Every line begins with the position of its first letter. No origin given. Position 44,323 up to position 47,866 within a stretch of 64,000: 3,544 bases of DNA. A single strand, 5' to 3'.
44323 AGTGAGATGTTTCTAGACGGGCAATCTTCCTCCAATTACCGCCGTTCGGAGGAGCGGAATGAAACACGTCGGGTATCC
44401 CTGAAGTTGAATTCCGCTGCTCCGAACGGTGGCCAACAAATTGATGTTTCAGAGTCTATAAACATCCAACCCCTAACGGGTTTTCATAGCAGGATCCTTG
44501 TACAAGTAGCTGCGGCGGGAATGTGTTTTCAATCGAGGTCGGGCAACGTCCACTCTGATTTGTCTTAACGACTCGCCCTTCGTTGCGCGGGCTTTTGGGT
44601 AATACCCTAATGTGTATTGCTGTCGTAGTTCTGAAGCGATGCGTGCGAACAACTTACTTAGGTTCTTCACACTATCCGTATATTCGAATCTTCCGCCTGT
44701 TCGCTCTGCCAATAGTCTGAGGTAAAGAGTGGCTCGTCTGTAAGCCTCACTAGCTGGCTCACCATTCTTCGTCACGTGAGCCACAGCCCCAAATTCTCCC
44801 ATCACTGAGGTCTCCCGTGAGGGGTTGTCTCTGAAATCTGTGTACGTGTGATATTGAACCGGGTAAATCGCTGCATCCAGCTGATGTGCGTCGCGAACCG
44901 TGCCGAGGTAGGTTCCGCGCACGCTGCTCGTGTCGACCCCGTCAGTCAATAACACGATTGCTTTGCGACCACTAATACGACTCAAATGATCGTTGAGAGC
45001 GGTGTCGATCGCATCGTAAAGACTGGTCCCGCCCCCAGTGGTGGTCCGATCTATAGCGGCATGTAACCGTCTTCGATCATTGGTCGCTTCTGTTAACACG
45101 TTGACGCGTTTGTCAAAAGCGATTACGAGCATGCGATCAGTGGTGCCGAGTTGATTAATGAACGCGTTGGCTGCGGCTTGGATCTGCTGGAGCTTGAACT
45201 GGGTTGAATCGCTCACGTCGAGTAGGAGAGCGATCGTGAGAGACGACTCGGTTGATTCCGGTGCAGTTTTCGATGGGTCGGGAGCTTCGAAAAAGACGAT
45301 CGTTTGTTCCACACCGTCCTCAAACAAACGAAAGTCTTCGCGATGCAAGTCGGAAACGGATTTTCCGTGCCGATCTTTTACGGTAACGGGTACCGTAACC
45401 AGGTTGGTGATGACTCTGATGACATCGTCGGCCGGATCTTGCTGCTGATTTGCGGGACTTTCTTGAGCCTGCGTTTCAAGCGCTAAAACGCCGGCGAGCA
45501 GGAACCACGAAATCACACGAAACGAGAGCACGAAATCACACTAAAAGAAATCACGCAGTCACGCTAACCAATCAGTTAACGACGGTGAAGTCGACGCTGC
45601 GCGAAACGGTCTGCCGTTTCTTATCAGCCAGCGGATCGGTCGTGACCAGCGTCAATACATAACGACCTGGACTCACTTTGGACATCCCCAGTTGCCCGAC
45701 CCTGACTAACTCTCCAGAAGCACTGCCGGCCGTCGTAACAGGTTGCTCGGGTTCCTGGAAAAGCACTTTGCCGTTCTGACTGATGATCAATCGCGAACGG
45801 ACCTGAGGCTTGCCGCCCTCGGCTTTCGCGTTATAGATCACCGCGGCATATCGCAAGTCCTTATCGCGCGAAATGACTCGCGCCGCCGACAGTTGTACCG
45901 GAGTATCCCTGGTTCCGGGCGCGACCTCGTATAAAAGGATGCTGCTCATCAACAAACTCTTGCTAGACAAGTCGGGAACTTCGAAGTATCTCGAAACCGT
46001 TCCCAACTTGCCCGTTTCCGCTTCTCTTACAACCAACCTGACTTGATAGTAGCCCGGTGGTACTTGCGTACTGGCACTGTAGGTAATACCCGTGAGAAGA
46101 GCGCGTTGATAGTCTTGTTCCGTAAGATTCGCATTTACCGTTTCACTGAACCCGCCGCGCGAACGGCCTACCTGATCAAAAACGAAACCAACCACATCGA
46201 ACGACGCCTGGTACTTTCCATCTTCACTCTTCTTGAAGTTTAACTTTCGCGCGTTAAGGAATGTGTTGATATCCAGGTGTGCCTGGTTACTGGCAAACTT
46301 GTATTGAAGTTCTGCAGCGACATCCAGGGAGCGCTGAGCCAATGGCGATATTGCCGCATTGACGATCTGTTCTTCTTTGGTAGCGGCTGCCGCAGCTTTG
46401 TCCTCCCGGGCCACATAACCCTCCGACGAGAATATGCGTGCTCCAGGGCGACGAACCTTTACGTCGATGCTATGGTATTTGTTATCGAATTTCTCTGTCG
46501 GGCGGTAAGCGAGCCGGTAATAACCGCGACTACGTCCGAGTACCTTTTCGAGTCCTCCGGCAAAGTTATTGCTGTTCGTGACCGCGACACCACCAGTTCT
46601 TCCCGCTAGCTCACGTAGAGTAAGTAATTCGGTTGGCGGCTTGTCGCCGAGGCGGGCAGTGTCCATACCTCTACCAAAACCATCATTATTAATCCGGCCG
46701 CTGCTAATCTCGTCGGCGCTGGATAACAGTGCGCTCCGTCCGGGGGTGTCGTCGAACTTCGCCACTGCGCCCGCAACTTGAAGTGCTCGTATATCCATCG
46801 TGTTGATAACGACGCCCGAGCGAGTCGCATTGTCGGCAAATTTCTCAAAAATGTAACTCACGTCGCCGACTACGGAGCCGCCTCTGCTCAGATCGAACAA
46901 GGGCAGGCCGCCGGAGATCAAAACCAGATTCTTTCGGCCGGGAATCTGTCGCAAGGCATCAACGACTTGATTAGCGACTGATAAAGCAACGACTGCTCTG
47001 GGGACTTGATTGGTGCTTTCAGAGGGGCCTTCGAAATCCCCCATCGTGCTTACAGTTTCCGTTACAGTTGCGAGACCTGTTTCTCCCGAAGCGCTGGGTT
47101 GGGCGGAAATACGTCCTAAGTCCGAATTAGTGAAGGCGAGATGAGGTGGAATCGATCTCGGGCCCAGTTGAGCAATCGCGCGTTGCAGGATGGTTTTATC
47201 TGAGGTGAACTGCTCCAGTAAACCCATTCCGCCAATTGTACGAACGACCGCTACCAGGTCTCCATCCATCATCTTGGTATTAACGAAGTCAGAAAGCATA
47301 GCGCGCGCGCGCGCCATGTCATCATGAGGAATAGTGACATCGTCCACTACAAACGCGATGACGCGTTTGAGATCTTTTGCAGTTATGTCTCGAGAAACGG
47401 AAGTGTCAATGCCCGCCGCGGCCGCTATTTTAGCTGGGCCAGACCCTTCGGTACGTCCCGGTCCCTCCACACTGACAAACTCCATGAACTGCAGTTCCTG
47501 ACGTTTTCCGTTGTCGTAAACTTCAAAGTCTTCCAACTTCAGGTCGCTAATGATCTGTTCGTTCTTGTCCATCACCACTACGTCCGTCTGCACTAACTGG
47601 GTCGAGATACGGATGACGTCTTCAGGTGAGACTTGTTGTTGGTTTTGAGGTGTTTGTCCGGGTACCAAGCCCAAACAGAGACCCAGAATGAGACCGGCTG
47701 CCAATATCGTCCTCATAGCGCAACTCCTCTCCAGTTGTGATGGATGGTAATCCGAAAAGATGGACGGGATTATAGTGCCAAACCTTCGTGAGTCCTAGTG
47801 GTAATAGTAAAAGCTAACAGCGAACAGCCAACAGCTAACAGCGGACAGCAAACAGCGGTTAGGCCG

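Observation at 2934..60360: Window-wide family of long intergenic hairpins whose arms are built from 6-8 nt degenerate tandem units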

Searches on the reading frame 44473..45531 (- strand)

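Call 88: search_protein_families(library=pfam, proteins=[window:44473-45531:-], max_evalue=1)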
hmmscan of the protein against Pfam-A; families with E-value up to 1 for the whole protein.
window:44473-45531:- (352 aa): 5 families
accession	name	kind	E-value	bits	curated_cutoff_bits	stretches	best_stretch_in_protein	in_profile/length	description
PF13519.12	VWA_2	-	5.7e-15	56.3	27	1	101-198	2-106/107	von Willebrand factor type A domain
PF00092.34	VWA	-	1.1e-12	49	23.8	1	100-227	2-139/174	von Willebrand factor type A domain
PF05762.20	VWA_CoxE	-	1.3e-06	28.5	26.4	1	95-204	54-165/222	VWA domain containing CoxE-like protein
PF13768.12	VWA_3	-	1.6e-06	28.7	27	1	100-202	3-110/155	von Willebrand factor type A domain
PF01882.25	DUF58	-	0.0085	15.8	23.4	1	94-195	32-139/216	Protein of unknown function DUF58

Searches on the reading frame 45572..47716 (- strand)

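Call 11: search_protein_families(library=ncbifam, proteins=[window:45572-47716:-])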
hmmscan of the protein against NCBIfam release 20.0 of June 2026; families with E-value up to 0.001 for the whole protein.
window:45572-47716:- (714 aa): 1 family
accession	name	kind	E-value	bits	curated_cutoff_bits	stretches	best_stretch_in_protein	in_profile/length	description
TIGR03436.1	acidobact_VWFA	subfamily_domain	4.4e-56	190.7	81.25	1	34-436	2-323/324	VWA domain-containing protein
